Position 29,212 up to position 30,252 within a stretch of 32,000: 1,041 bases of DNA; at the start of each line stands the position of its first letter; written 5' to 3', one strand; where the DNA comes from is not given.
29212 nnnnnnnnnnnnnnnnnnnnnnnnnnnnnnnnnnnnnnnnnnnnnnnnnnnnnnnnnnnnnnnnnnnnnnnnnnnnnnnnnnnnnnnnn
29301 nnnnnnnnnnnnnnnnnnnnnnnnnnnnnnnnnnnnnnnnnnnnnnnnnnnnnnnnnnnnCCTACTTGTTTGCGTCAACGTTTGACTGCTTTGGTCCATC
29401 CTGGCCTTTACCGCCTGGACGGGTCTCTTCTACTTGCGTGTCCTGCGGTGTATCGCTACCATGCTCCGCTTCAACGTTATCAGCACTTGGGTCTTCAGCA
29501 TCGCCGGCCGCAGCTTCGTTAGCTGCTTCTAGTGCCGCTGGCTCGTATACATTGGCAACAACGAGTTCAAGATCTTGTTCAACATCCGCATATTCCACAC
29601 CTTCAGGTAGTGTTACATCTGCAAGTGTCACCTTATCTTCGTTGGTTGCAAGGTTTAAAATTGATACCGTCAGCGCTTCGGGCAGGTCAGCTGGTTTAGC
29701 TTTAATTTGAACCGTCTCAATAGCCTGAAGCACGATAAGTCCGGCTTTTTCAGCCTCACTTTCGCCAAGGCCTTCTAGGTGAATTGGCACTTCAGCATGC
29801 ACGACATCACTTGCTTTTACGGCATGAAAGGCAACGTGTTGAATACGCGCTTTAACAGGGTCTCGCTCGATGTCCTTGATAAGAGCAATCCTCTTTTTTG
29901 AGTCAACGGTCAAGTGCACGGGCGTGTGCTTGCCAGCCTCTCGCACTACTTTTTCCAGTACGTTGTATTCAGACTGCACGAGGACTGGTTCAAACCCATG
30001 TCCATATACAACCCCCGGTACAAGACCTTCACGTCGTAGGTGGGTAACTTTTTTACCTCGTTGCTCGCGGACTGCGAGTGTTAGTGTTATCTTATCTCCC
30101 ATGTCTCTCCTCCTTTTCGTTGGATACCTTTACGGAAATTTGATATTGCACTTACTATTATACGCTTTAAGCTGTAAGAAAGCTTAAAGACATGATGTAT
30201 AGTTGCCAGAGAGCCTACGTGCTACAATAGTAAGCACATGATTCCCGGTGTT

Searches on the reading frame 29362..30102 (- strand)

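Call 16: search_protein_families(library=pfam, proteins=[window:29362-30102:-])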
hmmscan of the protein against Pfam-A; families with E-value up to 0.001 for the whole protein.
window:29362-30102:- (246 aa): 2 families
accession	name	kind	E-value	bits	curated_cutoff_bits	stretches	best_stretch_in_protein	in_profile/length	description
PF01386.24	Ribosomal_L25p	-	1.2e-18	67.8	23.6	1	8-92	2-82/82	Ribosomal L25p family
PF14693.11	Ribosomal_TL5_C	-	1.3e-16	61.2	27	1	101-188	2-83/84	Ribosomal protein TL5, C-terminal domain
